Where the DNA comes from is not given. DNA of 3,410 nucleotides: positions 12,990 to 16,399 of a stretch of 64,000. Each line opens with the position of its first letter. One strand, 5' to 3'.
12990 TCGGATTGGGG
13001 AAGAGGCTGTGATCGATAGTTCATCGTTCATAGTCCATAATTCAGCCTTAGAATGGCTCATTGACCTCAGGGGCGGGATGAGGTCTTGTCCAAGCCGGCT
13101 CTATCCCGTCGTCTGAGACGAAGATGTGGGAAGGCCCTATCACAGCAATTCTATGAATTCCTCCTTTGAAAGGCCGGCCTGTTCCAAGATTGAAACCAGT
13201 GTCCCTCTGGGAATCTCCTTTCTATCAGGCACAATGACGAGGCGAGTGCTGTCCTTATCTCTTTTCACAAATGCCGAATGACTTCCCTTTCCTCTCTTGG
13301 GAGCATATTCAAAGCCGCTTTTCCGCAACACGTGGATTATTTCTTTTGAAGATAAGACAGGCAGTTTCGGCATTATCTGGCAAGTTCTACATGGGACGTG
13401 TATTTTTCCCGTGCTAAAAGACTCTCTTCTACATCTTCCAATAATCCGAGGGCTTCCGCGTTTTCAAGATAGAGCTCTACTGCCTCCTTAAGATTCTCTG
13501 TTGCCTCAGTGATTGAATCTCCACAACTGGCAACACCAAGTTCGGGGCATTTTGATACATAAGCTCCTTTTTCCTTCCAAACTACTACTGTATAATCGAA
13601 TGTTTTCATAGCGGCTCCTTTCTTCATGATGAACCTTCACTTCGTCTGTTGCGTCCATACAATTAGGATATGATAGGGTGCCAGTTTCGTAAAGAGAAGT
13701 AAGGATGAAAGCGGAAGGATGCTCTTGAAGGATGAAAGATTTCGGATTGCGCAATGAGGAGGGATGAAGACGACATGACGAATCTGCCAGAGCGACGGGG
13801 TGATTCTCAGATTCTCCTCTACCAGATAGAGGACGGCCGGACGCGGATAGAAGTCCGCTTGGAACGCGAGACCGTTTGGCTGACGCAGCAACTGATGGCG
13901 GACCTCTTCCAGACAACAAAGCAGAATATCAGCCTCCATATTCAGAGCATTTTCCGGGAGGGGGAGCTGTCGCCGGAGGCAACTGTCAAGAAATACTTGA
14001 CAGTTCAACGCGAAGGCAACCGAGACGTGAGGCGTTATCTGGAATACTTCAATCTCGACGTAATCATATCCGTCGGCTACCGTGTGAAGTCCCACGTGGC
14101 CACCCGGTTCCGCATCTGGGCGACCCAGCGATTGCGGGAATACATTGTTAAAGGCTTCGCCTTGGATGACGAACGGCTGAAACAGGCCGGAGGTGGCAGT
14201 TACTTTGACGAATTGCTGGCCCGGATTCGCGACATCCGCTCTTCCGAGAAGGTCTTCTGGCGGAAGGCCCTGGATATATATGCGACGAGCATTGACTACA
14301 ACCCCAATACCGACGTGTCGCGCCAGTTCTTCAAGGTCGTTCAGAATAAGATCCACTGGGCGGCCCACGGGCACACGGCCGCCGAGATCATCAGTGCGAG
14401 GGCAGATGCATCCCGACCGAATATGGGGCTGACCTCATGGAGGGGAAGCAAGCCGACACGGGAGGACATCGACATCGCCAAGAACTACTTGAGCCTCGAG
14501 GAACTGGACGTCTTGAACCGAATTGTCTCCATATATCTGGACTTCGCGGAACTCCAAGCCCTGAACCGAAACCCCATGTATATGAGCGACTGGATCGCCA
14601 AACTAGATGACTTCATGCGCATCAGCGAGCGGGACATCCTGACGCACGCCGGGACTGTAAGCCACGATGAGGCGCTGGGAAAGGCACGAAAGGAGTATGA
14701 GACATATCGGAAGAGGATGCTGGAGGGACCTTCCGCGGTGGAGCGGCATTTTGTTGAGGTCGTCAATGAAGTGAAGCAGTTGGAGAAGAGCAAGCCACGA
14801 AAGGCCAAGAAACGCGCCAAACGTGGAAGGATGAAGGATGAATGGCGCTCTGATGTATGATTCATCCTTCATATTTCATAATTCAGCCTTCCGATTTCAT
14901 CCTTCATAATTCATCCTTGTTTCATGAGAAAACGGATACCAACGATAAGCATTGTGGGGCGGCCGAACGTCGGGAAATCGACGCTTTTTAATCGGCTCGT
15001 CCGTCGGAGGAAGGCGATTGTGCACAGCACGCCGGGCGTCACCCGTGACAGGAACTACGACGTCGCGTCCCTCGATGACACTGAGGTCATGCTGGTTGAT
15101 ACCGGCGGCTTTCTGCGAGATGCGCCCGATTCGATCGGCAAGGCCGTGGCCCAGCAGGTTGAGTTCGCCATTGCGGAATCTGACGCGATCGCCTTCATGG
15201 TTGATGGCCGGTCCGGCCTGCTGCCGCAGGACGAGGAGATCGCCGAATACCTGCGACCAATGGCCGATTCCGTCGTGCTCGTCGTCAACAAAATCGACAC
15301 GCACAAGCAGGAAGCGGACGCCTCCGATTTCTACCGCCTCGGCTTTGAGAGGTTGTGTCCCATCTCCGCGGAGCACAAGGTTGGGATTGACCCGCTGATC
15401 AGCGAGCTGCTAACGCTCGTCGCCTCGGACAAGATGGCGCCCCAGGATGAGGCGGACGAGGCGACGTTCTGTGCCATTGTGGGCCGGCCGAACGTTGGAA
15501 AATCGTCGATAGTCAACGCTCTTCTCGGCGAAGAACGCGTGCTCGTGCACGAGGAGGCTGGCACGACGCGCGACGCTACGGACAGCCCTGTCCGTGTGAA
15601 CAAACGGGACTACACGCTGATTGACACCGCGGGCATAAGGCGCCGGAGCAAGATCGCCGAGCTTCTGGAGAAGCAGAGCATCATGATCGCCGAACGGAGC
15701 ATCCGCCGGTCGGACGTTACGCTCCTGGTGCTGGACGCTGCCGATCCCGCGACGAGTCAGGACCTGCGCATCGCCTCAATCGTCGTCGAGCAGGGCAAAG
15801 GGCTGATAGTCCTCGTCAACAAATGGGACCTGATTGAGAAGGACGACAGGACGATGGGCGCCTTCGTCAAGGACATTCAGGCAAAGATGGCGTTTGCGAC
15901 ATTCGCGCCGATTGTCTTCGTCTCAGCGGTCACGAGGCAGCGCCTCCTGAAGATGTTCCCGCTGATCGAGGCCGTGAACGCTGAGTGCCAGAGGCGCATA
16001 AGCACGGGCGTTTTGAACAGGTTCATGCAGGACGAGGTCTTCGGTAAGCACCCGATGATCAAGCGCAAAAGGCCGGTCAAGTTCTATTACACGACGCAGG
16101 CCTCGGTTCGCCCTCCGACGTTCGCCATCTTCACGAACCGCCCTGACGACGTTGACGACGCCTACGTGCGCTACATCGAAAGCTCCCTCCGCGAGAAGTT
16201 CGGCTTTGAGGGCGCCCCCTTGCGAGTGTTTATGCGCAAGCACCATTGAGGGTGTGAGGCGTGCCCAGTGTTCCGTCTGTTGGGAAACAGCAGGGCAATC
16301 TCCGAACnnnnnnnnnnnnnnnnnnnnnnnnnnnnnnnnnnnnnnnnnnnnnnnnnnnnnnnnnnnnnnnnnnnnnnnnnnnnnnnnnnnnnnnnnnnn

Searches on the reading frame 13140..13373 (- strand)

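Call 7: search_protein_families(library=pfam, proteins=[window:13140-13373:-], max_evalue=0.01)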
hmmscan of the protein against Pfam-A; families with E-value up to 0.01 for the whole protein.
window:13140-13373:- (77 aa): 1 family
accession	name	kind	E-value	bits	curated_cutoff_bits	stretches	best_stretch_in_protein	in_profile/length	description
PF07927.17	HicA_toxin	-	6.2e-15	55.5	27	1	10-68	2-58/58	HicA toxin of bacterial toxin-antitoxin,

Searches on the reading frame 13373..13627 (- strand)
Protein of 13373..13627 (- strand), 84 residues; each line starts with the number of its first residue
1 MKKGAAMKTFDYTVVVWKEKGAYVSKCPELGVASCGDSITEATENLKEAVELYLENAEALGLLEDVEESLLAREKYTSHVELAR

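Call 7: search_protein_families(library=pfam, proteins=[window:13373-13627:-], max_evalue=0.01)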
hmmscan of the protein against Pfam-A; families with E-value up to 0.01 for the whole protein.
window:13373-13627:- (84 aa): 3 families
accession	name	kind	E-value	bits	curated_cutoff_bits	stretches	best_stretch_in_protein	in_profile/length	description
PF24113.1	DUF7387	-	1.8e-05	25.4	27.9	1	13-59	14-60/85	Family of unknown function (DUF7387)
PF15919.11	HicB_lk_antitox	-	2.9e-05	24.6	27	1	15-57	5-48/123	HicB_like antitoxin of bacterial toxin-antitoxin system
PF21748.3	UPF0150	-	0.00018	21.8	27.3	1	5-54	5-53/64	UPF0150-like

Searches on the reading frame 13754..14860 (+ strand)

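Call 7: search_protein_families(library=pfam, proteins=[window:13754-14860:+], max_evalue=0.01)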
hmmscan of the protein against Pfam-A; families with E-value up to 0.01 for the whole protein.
window:13754-14860:+ (368 aa): 1 family
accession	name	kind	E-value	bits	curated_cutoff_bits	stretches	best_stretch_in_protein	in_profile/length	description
PF13310.11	Virulence_RhuM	-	4.1e-112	374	33.7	1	76-321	1-247/252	Virulence protein RhuM family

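Call 64: search_protein_families(library=padloc, proteins=[window:13754-14860:+], max_evalue=0.001)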
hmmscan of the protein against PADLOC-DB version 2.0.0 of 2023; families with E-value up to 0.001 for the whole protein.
window:13754-14860:+ (368 aa): 39 families (the best 25 are shown)
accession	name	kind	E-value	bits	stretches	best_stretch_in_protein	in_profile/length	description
PDLC04843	PDC-S05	-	9.2e-147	486.5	1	17-345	5-327/330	-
PDLC04853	PDC-S05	-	3.3e-144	478.1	1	17-346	5-331/336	-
PDLC04851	PDC-S05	-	7.1e-139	460.6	1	14-345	6-339/342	-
PDLC04852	PDC-S05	-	6.9e-132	437.5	1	14-349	7-341/346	-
PDLC04864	PDC-S05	-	2.9e-125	415.1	1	74-349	3-275/277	-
PDLC04868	PDC-S05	-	5.1e-120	398.6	1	18-342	6-331/335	-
PDLC04871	PDC-S05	-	1.8e-111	371.3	1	9-319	122-438/468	-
PDLC04870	PDC-S05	-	1.1e-88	294.1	1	14-219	5-209/214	-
PDLC04876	PDC-S05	-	5.9e-70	232.5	1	16-179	6-171/174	-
PDLC04854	PDC-S05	-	2.2e-56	188.9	1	18-159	4-143/212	-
PDLC04872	PDC-S05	-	4e-56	187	1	17-146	4-133/152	-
PDLC04965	PDC-S23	-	7.6e-55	184.6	1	17-164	4-149/327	-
PDLC04964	PDC-S23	-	1e-53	180.7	1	18-147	4-133/331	-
PDLC04858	PDC-S05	-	3e-49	164.3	1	17-145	4-129/138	-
PDLC04879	PDC-S05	-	7.5e-48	161.4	1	17-140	4-125/285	-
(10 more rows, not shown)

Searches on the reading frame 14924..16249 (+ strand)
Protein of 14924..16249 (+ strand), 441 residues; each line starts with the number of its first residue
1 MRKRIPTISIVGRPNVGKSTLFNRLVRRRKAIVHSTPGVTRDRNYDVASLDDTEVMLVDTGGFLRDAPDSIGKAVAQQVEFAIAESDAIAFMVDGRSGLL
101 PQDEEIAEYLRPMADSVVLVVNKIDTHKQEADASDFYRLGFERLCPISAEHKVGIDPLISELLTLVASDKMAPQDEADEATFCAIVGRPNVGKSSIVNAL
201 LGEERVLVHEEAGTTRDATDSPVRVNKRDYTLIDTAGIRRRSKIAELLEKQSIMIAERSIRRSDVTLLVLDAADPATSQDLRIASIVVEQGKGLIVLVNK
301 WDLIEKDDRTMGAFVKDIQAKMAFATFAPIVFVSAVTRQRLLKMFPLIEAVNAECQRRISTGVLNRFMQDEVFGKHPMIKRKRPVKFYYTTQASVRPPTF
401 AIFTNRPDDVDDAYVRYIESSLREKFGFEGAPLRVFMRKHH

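Call 7: search_protein_families(library=pfam, proteins=[window:14924-16249:+], max_evalue=0.01)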
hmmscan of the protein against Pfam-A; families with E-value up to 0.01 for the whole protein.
window:14924-16249:+ (441 aa): 20 families
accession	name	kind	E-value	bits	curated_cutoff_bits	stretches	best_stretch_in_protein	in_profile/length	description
PF01926.29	MMR_HSR1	-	4.1e-55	185.2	21.9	2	8-123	2-113/113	50S ribosome-binding GTPase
PF14714.11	KH_dom-like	-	5.9e-28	97.4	27.3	1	358-438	1-81/81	KH-domain-like of EngA bacterial GTPase enzymes, C-terminal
PF02421.24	FeoB_N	-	9.7e-26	90.6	27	2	7-159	2-153/156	Ferrous iron transport protein B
PF00009.33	GTP_EFTU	-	4.2e-20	72.6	26.5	2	210-351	51-182/188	Elongation factor Tu GTP binding domain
PF00350.29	Dynamin_N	-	1.5e-17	64.6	27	2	224-300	97-167/168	Dynamin family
PF04548.22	AIG1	-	5.8e-11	42.6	27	2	185-284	5-104/212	AIG1 family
PF03193.22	RsgA_GTPase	-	6.4e-11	42.8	30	1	117-240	56-170/174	RsgA GTPase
PF02492.25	cobW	-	8.7e-07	29.1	20.7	0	226-323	82-177/180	CobW/HypB/UreG, nucleotide-binding domain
PF08477.19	Roc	-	1.7e-06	28.7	27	0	8-62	2-65/119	Ras of Complex, Roc, domain of DAPkinase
PF00071.28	Ras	-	6.6e-06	26.2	21.6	0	184-305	3-118/162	Ras family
PF09439.16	SRPRB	-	6.6e-06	26.1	25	1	5-124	3-110/178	Signal recognition particle receptor beta subunit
PF05621.17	TniB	-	2e-05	24.6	22.4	0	2-31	32-61/189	Bacterial TniB protein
PF13401.12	AAA_22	-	7e-05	23.6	27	0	179-279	4-99/130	AAA domain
PF00005.33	ABC_tran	-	0.00039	21.5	25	0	181-206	12-37/137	ABC transporter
PF16897.10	MMR_HSR1_Xtn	-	0.00084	19.7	35.2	0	117-162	58-100/106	C-terminal region of MMR_HSR1 domain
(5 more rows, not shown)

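Call 29: find_encoding_contigs(protein=window:14924-16246:+, flank=10000, max_places=4)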
Protein window:14924-16246:+ (441 aa): no gene with exactly this product is on record in the collection.

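Call 52: find_related_loci(query=window:14924-16246:+, collection=genome_contigs, flank=10000)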
Query window:14924-16246:+ (441 aa) in genome_contigs; peptide patterns used: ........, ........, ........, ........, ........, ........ (x = any residue, [..] = any of these).
600 stretches matched a pattern (row limit reached: there are more); 594 encode a relative of the query (tblastn E <= 1e-3); the best 80 are kept; 80 distinct loci.
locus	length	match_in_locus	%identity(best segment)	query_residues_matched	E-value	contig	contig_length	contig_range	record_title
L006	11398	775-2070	47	1-439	4e-132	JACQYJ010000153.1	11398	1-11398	MAG: Deltaproteobacteria bacterium isolate NC_groundwater_1538_Pr4_S-0.65um_48_7 SR1-18-Sp65_coassembly_scaffold_383163,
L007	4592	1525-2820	46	6-439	2e-132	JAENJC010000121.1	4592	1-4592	MAG: Deltaproteobacteria bacterium isolate CoA_3_bin.27 scaffold_13127, whole genome shotgun sequence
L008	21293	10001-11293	48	6-438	2e-124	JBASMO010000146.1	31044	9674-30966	MAG: Syntrophomonadaceae bacterium isolate MFD13483_ilm_asm_bin17 k127_56756, whole genome shotgun sequence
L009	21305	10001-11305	46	2-439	6e-124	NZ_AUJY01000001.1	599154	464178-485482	Butyrivibrio hungatei NK4A153 G628DRAFT_scaffold00001.1_C, whole genome shotgun sequence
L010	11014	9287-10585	47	6-438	2e-122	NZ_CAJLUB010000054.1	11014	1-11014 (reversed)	MAG: uncultured Veillonella sp. isolate ERR2013587-bin.23, whole genome shotgun sequence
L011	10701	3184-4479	45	6-439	6e-121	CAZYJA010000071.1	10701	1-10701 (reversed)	MAG TPA_asm: uncultured Syntrophomonas sp. isolate SRP192927_co5_897 genome assembly, contig: NODE_10377_length_10701_co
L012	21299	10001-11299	44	6-439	9e-121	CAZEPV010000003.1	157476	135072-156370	MAG TPA_asm: uncultured Syntrophomonadaceae bacterium isolate binchicken_co157_812 genome assembly, contig: NODE_67_leng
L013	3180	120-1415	46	6-439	5e-125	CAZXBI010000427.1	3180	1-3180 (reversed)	MAG TPA_asm: uncultured Syntrophorhabdus sp. isolate SRP302447_co4_432 genome assembly, contig: NODE_90299_length_3180_c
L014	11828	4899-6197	47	6-439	1e-120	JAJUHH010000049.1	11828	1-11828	MAG: Clostridiales bacterium isolate bin59 k141_908285_length_11828_cov_8.0000, whole genome shotgun sequence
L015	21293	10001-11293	45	6-439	1e-120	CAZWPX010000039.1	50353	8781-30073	MAG TPA_asm: uncultured Desulfobacterales bacterium isolate SRP167671_co1_84 genome assembly, contig: NODE_732_length_50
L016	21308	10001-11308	45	3-439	1e-120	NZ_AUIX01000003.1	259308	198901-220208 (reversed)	Butyrivibrio sp. VCD2006 G586DRAFT_scaffold00003.3_C, whole genome shotgun sequence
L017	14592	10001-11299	46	6-438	3e-120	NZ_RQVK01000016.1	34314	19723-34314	Veillonella sp. VA137 contig_0016, whole genome shotgun sequence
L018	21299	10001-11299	46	6-439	2e-120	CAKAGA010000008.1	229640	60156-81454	MAG TPA_asm: uncultured Catonella sp. isolate DRR214959_bin.14_metaWRAP_v1.1_MAG genome assembly, contig: BNJS01002061,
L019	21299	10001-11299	46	6-438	4e-120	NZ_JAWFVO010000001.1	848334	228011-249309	MAG: Veillonella parvula isolate S2_014_017G1_dasS2_014_017G1_maxbin2.maxbin.008 JBBB006G_scaffold_0, whole genome shotg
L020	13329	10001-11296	45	6-439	5e-120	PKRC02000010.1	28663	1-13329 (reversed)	MAG: Clostridia bacterium isolate ZC4RG12 NODE_1191_length_28663_cov_41.946449, whole genome shotgun sequence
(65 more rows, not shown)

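Call 53: list_cluster_members(proteins=[window:14924-16246:+, window:21967-24054:+, window:8703-10103:+, window:10099-11088:+, window:13754-14857:+, window:24142-25626:+, window:25687-26514:+, window:26592-27287:+])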
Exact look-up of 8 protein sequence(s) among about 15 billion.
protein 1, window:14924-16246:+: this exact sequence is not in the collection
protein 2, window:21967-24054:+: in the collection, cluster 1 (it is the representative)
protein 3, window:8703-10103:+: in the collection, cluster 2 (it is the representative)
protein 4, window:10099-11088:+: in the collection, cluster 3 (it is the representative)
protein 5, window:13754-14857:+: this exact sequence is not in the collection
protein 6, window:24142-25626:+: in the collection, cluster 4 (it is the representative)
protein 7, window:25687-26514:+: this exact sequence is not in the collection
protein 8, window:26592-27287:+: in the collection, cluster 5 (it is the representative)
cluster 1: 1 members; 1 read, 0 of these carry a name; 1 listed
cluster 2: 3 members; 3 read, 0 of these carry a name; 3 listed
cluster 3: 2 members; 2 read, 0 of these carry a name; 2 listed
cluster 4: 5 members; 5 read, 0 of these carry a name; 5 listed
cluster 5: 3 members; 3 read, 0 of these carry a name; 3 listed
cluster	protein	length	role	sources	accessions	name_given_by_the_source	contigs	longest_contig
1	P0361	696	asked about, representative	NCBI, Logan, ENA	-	-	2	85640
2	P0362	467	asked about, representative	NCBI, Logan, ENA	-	-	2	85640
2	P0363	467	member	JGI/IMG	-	-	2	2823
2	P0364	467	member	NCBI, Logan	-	-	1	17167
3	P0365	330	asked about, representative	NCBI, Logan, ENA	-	-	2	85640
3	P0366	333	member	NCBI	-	-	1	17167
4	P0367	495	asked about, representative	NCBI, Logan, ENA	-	-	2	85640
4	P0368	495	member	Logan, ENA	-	-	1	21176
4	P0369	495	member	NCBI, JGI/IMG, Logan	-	-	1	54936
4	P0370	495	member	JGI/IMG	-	-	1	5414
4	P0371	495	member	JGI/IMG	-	-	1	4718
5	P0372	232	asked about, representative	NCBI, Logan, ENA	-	-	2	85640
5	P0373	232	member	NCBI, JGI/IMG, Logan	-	-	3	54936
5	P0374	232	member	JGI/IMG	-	-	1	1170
